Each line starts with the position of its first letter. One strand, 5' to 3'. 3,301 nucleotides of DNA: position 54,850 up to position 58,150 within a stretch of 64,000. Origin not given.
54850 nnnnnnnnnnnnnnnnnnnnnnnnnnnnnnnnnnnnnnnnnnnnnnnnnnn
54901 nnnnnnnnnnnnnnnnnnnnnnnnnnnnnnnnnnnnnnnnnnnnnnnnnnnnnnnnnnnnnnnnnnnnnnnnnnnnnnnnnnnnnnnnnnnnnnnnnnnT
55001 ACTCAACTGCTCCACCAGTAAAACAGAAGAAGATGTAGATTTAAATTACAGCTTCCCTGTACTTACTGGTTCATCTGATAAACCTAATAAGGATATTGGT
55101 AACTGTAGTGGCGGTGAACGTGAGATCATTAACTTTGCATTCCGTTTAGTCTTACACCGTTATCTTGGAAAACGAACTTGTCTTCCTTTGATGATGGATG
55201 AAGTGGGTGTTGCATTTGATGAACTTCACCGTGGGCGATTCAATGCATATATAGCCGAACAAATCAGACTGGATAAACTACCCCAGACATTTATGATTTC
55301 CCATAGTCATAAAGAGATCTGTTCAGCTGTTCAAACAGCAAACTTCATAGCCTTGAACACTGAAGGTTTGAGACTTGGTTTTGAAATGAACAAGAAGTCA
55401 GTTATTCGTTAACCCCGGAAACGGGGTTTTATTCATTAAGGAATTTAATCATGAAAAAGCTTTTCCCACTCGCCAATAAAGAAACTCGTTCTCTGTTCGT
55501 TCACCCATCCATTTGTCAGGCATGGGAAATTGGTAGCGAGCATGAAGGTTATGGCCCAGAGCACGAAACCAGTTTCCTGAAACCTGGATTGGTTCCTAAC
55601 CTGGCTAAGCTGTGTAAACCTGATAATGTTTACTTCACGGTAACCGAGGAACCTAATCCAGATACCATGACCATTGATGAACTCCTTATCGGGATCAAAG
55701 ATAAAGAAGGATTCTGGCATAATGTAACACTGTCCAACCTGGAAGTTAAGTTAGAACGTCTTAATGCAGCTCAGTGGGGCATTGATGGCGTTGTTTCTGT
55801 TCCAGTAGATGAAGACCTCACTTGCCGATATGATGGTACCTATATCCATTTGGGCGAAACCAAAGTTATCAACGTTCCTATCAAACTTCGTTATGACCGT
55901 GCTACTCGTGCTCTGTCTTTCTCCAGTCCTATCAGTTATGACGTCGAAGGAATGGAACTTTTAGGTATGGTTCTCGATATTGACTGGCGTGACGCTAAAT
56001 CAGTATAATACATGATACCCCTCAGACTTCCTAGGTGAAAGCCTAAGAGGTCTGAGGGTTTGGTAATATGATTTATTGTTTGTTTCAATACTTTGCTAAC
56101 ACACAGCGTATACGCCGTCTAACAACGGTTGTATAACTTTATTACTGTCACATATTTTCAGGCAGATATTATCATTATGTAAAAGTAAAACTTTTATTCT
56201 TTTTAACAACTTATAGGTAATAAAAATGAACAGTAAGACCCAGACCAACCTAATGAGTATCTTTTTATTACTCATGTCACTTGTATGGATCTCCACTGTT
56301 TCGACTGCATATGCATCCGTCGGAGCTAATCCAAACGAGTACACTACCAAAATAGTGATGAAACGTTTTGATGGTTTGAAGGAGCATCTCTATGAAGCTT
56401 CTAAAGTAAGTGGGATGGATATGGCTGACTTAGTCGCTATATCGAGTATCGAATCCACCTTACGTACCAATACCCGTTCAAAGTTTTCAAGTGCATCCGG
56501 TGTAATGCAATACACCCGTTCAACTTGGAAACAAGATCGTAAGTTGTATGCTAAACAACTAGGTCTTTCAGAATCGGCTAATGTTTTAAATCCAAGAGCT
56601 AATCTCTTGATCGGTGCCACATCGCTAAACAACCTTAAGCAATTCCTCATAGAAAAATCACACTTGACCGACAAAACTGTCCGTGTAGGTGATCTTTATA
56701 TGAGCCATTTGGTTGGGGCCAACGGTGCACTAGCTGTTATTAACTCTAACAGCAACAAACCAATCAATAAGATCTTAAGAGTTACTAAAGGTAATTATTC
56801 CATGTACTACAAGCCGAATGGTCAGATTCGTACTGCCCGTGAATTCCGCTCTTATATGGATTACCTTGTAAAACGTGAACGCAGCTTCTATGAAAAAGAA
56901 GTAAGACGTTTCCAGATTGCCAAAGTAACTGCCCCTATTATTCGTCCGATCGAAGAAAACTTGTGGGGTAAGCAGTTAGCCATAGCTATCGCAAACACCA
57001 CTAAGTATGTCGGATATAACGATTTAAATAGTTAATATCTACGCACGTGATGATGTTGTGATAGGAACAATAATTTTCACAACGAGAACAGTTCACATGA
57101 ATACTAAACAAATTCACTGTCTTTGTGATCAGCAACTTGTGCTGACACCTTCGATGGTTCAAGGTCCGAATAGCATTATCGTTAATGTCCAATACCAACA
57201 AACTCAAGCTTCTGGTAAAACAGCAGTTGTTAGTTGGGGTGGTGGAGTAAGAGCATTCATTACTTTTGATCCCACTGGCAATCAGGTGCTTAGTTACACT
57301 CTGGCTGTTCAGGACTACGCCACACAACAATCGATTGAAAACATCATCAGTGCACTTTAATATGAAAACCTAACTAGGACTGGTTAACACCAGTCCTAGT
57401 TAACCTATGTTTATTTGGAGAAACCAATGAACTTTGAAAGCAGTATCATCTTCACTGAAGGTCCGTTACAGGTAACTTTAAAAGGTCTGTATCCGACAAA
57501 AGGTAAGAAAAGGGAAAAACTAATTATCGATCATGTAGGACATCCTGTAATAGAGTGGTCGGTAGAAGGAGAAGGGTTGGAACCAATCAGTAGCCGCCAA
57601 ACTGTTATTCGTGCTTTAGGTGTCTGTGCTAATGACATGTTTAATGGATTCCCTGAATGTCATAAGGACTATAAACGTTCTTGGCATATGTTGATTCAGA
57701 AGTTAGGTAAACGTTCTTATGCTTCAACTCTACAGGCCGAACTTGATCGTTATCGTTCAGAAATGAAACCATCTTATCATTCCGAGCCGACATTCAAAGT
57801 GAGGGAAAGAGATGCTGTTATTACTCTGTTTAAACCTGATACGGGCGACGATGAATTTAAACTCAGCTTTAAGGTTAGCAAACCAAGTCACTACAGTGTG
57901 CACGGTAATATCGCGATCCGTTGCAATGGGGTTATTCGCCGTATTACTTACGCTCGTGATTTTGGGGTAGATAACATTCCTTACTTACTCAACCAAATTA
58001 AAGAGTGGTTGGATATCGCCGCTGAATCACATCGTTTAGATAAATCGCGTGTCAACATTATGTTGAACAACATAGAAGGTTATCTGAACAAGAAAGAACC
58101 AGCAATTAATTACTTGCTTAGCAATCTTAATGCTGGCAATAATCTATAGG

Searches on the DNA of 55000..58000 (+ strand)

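Call 5: search_dna_similar(query=window:55000-58000:+, collection=phages, mode=near, max_rows=15)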
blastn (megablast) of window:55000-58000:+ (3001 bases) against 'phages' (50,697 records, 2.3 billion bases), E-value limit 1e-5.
Records with a match: 4; places in all: 4; records where one place covers at least 80% of the query: 2.
Best place of each record, by identity: 60-80% 4.
By first word of the organism name: Serratia 2; Pseudomonas 2.
By host as written in the record: Serratia marcescens LVF3 2; Pseudomonas fluorescens Pf1.1 2.
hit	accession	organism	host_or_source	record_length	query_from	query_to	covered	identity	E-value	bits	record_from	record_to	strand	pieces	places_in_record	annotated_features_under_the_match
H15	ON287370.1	Serratia phage vB_SmaM-Sureiya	Serratia marcescens LVF3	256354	3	2999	100%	78.7%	0e+0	1941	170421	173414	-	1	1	lysozyme-like protein | hypothetical protein (x3) | putative exonuclease subunit 2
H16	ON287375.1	Serratia phage vB_SmaM-Yubaba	Serratia marcescens LVF3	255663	1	2999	100%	78.6%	0e+0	1929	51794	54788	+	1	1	putative endolysin | hypothetical protein (x3) | exonuclease subunit 2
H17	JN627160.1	Pseudomonas phage OBP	Pseudomonas fluorescens Pf1.1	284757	3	317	10%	74.8%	3e-28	134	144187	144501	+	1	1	putative SbcC ATPase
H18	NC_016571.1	Pseudomonas phage OBP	Pseudomonas fluorescens Pf1.1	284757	3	317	10%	74.8%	3e-28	134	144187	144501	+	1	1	putative SbcC ATPase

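Call 10: get_annotated_region(hit=H16, flank=1500)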
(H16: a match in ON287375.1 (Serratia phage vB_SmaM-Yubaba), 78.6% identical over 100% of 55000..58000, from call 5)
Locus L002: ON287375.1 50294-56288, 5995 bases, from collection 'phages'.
description: Serratia phage vB_SmaM-Yubaba, complete genome.
organism: Serratia phage vB_SmaM-Yubaba (NCBI taxid 2943838)
taxonomy: Viruses; Duplodnaviria; Heunggongvirae; Uroviricota; Caudoviricetes; Petsuvirus
host: Serratia marcescens LVF3; source: sewage; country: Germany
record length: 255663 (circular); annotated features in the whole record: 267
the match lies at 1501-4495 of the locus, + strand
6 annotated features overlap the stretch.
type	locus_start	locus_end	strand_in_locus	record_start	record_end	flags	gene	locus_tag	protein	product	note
CDS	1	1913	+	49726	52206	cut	-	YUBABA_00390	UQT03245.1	exonuclease subunit 2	-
CDS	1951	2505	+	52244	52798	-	-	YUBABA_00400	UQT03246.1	hypothetical protein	-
CDS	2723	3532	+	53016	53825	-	-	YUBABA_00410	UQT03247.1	putative endolysin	-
CDS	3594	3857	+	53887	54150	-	-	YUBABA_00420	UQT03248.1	hypothetical protein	-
CDS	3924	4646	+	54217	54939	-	-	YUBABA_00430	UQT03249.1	hypothetical protein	-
CDS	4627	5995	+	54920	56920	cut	-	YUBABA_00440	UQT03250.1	DNA ligase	DNA ligase (NAD+)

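Call 66: search_rna_families(source=window, start=55990, end=56260, threshold=evalue, max_evalue=1)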
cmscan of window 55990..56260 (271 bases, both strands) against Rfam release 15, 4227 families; matches with E-value up to 1: 0.
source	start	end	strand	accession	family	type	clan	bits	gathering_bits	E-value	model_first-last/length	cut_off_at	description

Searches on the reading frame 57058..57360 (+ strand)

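Call 39: search_protein_families(library=pfam, proteins=[window:57058-57360:+], max_evalue=0.01)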
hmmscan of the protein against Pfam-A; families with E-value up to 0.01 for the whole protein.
window:57058-57360:+ (100 aa): 0 families

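Call 40: search_protein_families(library=phrogs, proteins=[window:57058-57360:+], max_evalue=0.00001)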
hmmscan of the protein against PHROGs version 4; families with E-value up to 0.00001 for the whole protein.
window:57058-57360:+ (100 aa): 1 family
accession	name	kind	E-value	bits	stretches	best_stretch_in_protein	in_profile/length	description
phrog_16812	-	unknown function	1.8e-07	32.2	1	15-99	6-88/90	-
